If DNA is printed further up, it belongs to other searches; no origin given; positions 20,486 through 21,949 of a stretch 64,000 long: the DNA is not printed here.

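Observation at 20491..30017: Integrative island inserted in the 5' half of tRNA-Sec (selC), with inverted att polarity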

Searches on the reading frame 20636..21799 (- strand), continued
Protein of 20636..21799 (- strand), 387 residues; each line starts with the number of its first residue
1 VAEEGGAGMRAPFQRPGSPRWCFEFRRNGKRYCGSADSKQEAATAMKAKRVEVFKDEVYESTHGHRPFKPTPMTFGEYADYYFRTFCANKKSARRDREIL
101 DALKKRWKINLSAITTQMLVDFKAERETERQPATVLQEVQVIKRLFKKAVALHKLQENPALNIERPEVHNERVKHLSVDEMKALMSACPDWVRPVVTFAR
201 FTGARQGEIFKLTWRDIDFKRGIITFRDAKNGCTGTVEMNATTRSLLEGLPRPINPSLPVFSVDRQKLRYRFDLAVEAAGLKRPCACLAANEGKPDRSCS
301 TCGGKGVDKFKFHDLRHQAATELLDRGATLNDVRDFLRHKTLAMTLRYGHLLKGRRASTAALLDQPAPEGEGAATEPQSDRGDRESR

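Call 55: find_encoding_contigs(protein=P0024, flank=10000, max_places=3)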
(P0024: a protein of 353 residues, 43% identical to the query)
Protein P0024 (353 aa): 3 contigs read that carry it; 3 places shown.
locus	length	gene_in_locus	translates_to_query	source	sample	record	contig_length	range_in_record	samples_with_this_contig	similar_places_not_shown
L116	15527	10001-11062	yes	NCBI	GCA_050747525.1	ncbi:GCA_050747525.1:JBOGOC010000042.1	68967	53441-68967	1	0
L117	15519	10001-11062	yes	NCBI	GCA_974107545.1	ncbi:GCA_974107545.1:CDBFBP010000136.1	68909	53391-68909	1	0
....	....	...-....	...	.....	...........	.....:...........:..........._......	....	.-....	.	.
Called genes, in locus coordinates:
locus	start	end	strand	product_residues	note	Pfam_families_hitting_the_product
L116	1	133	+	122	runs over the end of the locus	-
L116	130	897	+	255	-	PF22612:GH113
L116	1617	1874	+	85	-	PF12728:HTH_17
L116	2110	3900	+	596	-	PF13481:AAA_25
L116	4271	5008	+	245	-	-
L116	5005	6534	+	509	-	-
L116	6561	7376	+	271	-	-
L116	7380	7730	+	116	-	-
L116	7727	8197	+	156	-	-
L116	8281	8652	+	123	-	-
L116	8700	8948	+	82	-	-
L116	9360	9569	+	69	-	-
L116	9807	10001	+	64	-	PF22180:RH3_dom (weak)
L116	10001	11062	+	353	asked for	PF00589:Phage_integrase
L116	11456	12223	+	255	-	-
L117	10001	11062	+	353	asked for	PF00589:Phage_integrase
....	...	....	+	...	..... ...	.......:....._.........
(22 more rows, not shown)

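Call 60: find_related_loci(query=window:20636-21775:-, collection=viral_contigs, flank=10000)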
Query window:20636-21775:- (379 aa) in viral_contigs; peptide patterns used: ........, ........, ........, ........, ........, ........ (x = any residue, [..] = any of these).
19 stretches matched a pattern; 6 encode a relative of the query (tblastn E <= 1e-3); 6 distinct loci.
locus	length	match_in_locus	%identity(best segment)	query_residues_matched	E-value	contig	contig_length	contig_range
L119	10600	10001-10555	28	151-344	5e-13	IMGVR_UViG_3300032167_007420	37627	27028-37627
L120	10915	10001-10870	23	88-363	6e-10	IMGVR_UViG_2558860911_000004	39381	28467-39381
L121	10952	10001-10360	31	129-238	1e-7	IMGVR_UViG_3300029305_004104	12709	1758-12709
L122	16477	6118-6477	31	129-238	1e-7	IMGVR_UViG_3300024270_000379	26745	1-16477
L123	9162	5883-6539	22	133-342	2e-7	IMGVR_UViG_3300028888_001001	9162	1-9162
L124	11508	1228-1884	22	133-342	2e-7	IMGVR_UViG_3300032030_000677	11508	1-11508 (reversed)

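Call 68: find_encoding_contigs(protein=P0014, flank=10000, max_places=2)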
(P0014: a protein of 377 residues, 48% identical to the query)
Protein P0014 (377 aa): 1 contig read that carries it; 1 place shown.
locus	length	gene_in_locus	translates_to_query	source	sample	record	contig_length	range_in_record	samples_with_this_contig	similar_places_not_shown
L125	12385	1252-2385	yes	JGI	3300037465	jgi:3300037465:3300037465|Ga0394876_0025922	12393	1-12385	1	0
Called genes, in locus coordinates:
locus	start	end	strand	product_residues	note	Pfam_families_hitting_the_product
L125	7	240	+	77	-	-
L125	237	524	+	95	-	-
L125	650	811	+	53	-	-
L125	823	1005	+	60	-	-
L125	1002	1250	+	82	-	PF12728:HTH_17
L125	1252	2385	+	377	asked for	PF00589:Phage_integrase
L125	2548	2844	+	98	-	PF03795:YCII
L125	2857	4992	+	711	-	-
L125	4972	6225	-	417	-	PF00324:AA_permease, PF13520:AA_permease_2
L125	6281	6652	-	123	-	PF01258:zf-dskA_traR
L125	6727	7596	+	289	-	PF00892:EamA, PF03151:TPT (faint), PF00892:EamA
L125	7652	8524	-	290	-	PF01186:Lysyl_oxidase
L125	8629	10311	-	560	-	PF01103:Omp85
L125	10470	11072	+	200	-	PF13505:OMP_b-brl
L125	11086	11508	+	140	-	PF01894:YjbQ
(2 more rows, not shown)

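Call 69: find_encoding_contigs(protein=P0013, flank=10000, max_places=2)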
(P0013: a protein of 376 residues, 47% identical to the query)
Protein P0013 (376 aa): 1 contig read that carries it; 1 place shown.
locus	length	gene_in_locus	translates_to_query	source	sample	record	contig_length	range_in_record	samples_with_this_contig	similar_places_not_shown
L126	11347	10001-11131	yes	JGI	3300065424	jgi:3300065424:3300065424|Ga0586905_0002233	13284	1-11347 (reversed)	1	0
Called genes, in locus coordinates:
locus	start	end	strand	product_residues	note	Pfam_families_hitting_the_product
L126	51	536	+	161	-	-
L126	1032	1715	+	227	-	-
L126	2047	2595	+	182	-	-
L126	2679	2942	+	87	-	PF12728:HTH_17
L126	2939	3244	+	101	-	PF00772:DnaB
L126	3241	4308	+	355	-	PF03796:DnaB_C, PF06745:ATPase (weak), PF13481:AAA_25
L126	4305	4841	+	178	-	-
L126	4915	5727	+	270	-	-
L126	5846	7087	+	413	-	PF05065:Phage_capsid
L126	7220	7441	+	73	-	-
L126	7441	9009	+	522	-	-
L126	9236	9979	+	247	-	PF13560:HTH_31 (weak), PF01381:HTH_3 (weak), PF13413:HTH_25 (faint)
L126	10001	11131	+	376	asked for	PF00589:Phage_integrase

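Call 71: search_dna_similar(query=window:20636-21775:-, collection=phages, mode=protein, max_rows=12)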
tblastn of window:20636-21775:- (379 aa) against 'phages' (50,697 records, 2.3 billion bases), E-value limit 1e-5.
Records with a match: 439; places in all: 442; records where one place covers at least 80% of the query: 71.
Best place of each record, by identity: <60% 439.
By first word of the organism name: Streptococcus 90; Salmonella 66; Pseudomonas 51; Escherichia 32; Bacteriophage 29; Ralstonia 22; Acinetobacter 16; Enterobacteria 15; Klebsiella 13; Bacillus 11; and 40 more.
By host as written in the record: - 53; Pseudomonas aeruginosa 27; Escherichia coli 14; Salmonella sp. 11; Salmonella enterica 11; Ralstonia solanacearum 10; Salmonella enterica subsp. enterica serovar Typhimurium 7; Pseudomonas aeruginosa PA14 6; and 228 more.
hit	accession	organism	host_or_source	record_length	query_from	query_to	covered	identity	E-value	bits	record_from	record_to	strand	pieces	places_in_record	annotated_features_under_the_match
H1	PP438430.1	Synechococcus phage Ssp-JY40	Synechococcus sp.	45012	10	354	91%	28.1%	8e-18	91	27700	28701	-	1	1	site-specific integrase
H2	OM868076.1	Synechococcus phage Yong-M3-232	Synechococcus sp. PCC 7002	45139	10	354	91%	28.1%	8e-18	91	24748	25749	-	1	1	integrase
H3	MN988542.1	Rhizobium phage RHph_I3_18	Rhizobium phaseoli I3_18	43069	5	345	90%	27.7%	4e-16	86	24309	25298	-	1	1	integrase protein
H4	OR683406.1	Pseudomonas phage Marin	Pseudomonas aeruginosa F002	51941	4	357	93%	26.4%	6e-11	70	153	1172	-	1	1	integrase | helix-turn-helix domain-containing protein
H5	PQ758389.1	Pseudomonas phage 5399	Pseudomonas aeruginosa 147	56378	4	357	93%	26.4%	8e-11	70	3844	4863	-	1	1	hypothetical protein (x2)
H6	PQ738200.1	Pseudomonas phage phita81A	Pseudomonas aeruginosa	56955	4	357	93%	26.4%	8e-11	70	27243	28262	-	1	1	hypothetical protein (x2)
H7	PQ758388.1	Pseudomonas phage 5371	Pseudomonas aeruginosa 147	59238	4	357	93%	26.4%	8e-11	70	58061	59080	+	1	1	hypothetical protein (x2)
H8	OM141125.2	Pseudomonas phage PP9W2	Pseudomonas aeruginosa P9W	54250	4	357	93%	26.4%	8e-11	70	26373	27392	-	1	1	integrase | Helix-turn-helix domain protein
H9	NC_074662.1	Pseudomonas phage PP9W2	Pseudomonas aeruginosa P9W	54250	4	357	93%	26.4%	8e-11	70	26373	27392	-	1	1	integrase | Helix-turn-helix domain protein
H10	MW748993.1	Pseudomonas phage BUCT566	Pseudomonas aeruginosa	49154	4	357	93%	26.1%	7e-11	70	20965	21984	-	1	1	integrase | putative excisionase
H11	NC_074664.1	Pseudomonas phage BUCT566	Pseudomonas aeruginosa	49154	4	357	93%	26.1%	7e-11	70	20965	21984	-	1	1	integrase | putative excisionase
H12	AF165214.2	Pseudomonas phage D3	Pseudomonas aeruginosa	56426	4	357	93%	26.1%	1e-10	69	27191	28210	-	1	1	orf35: integrase | orf36: putative excisionase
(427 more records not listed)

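Call 72: search_solved_structures(query=window:20636-21775:-, max_evalue=0.001)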
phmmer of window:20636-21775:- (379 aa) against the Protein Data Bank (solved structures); distinct sequences matched with E-value up to 0.001: 6.
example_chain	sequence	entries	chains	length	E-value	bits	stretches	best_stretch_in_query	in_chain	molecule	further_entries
5hxy_A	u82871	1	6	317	1.4e-07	34.3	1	137-224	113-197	Tyrosine recombinase XerA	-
4a8e_A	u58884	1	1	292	1.6e-06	30.8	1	149-341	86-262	PROBABLE TYROSINE RECOMBINASE XERC-LIKE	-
1a0p_A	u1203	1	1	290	1.3e-05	27.8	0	296-346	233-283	SITE-SPECIFIC RECOMBINASE XERD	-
2a3v_A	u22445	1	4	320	6.6e-05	25.5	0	298-347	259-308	site-specific recombinase IntI4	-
9i5v_14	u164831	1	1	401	0.00016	24.2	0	301-343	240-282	Ribosome-associated translation inhibitor RaiA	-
5dcf_A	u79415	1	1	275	0.00087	21.8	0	296-349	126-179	Tyrosine recombinase XerD,DNA translocase FtsK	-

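Call 76: search_protein_families(library=pfam, max_evalue=0.00001, proteins=[L042:4800-6884:+, L042:7007-8557:-, L042:1151-1993:-, L042:11542-14031:+, L042:14035-16647:+, L035:7549-9186:+, L035:5822-7036:+, L035:3451-4665:+, L035:11930-13132:+, L035:13429-15195:+])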
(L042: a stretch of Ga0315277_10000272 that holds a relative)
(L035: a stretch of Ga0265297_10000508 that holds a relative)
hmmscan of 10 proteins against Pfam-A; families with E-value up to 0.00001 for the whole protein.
L042:4800-6884:+ (694 aa): 2 families
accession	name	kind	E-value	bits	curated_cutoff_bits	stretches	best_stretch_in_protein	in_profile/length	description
PF09134.16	Invasin_D3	-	1.3e-25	90.2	33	1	57-135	20-97/98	Invasin, domain 3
PF02369.22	Big_1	-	2.8e-25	88.7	34.9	1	61-133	21-92/93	Bacterial Ig-like domain (group 1)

L042:7007-8557:- (516 aa): 0 families

L042:1151-1993:- (280 aa): 1 family
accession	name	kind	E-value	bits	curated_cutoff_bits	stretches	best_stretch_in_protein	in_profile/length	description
PF16976.10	RcpC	-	1.8e-32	112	28.8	1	107-212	2-114/114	Flp pilus assembly protein RcpC/CpaB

L042:11542-14031:+ (829 aa): 14 families
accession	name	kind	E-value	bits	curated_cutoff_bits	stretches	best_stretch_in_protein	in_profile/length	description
PF00069.31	Pkinase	-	7.3e-56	189.9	31.7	1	9-255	1-253/263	Protein kinase domain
PF07714.23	PK_Tyr_Ser-Thr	-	9.2e-43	146.8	23.1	1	11-254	3-249/258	Protein tyrosine and serine/threonine kinase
PF13431.12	TPR_17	-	8.2e-23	79.2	24.4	0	603-635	1-33/34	Tetratricopeptide repeat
PF07719.23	TPR_2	-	9.3e-22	75.7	27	0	513-546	1-34/34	Tetratricopeptide repeat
PF13428.12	TPR_14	-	4.4e-20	70.6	23.5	0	514-555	2-43/44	Tetratricopeptide repeat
PF14559.12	TPR_19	-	2.6e-18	66.6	25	1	525-586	3-64/68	Tetratricopeptide repeat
PF00515.34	TPR_1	-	4.6e-18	64.6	27.8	0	589-614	9-34/34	Tetratricopeptide repeat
PF13181.12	TPR_8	-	6.1e-17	60.7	25.7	0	590-614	10-34/34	Tetratricopeptide repeat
PF13414.12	TPR_11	-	7.3e-16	58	26.8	0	522-557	3-38/42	TPR repeat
PF13424.12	TPR_12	-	7.9e-12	45.6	30.1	0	511-577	8-75/77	Tetratricopeptide repeat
PF13432.12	TPR_16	-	2.3e-08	34.8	32.7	0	521-575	5-59/65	Tetratricopeptide repeat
PF09295.16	ChAPs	-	6.2e-08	32.5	20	0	599-673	218-292/395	ChAPs (Chs5p-Arf1p-binding proteins)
PF23914.1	TPR_CcmH_CycH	-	5.3e-07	30.1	42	0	541-582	44-85/158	Cytochrome c-type biogenesis protein H TPR domain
PF03109.22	ABC1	-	3.6e-06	26.7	22.9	1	78-154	139-215/244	ABC1 atypical kinase-like domain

L042:14035-16647:+ (870 aa): 17 families
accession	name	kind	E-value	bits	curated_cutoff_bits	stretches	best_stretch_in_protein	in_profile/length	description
PF00069.31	Pkinase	-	7e-58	196.5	31.7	1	9-255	1-253/263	Protein kinase domain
PF07714.23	PK_Tyr_Ser-Thr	-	1.1e-43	149.8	23.1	1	11-255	3-250/258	Protein tyrosine and serine/threonine kinase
PF07719.23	TPR_2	-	1.9e-18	65.4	27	0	588-619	3-34/34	Tetratricopeptide repeat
PF00515.34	TPR_1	-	4.7e-16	58.3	27.8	0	589-619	4-34/34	Tetratricopeptide repeat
PF13414.12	TPR_11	-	1.9e-15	56.7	26.8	0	541-562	18-39/42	TPR repeat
PF13431.12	TPR_17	-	2.2e-15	56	24.4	0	643-675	2-33/34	Tetratricopeptide repeat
PF13428.12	TPR_14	-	4.7e-15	55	23.5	0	588-620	3-35/44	Tetratricopeptide repeat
PF14559.12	TPR_19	-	1.1e-14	55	25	0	632-694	3-64/68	Tetratricopeptide repeat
PF13424.12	TPR_12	-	2.5e-14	53.7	30.1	0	567-616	25-75/77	Tetratricopeptide repeat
PF13432.12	TPR_16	-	2.4e-12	47.5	32.7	0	630-681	7-57/65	Tetratricopeptide repeat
PF13181.12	TPR_8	-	8.3e-12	44.7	25.7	0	588-618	3-33/34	Tetratricopeptide repeat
PF25062.1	ARM_TT21_N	-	4.3e-11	43.4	40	0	627-688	107-169/222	Tetratricopeptide repeat protein 21 N-terminal ARM repeat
PF13371.12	TPR_9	-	1.5e-09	38.2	35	0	630-666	5-41/73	Tetratricopeptide repeat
PF23914.1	TPR_CcmH_CycH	-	2.9e-08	34.1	42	0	530-617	63-152/158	Cytochrome c-type biogenesis protein H TPR domain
PF03109.22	ABC1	-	7.3e-07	29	22.9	1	51-154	117-215/244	ABC1 atypical kinase-like domain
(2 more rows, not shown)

L035:7549-9186:+ (545 aa): 2 families
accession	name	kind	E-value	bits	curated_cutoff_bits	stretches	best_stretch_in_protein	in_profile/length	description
PF13481.12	AAA_25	-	2.1e-26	93.2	27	1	228-404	8-194/195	AAA domain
PF12965.13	DUF3854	-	6e-20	71.9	23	1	97-202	9-127/130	Domain of unknown function (DUF3854)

L035:5822-7036:+ (404 aa): 0 families

L035:3451-4665:+ (404 aa): 4 families
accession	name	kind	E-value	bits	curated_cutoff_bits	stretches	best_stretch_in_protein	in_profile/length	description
PF21269.3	TreT_GT1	-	2e-54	183.6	27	1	33-172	1-143/144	Trehalose synthase, N-terminal domain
PF00534.26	Glycos_transf_1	-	3.3e-24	85.8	26.4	1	210-373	10-171/172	Glycosyl transferases group 1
PF13692.12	Glyco_trans_1_4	-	1.7e-13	51.5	27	1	218-358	4-140/142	Glycosyl transferases group 1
PF20706.3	GT4-conflict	-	1.2e-06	28.2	26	1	261-340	245-325/385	Family 4 Glycosyltransferase in conflict systems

L035:11930-13132:+ (400 aa): 1 family
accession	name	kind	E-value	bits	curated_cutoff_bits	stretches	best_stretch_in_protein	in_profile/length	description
PF01933.23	CofD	-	3.1e-118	394.6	30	1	86-371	1-289/290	2-phospho-L-lactate transferase CofD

L035:13429-15195:+ (588 aa): 3 families
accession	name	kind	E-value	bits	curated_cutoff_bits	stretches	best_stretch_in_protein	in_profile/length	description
PF02896.24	PEP-utilizers_C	-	5.7e-118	393.8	22.8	1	262-547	6-291/293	PEP-utilising enzyme, PEP-binding domain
PF05524.18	PEP-utilisers_N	-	2.9e-30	105.4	24.4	1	10-133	1-121/121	PEP-utilising enzyme, N-terminal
PF00391.29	PEP-utilizers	-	8.9e-25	86.5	23.1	1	160-232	2-72/72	PEP-utilising enzyme, mobile domain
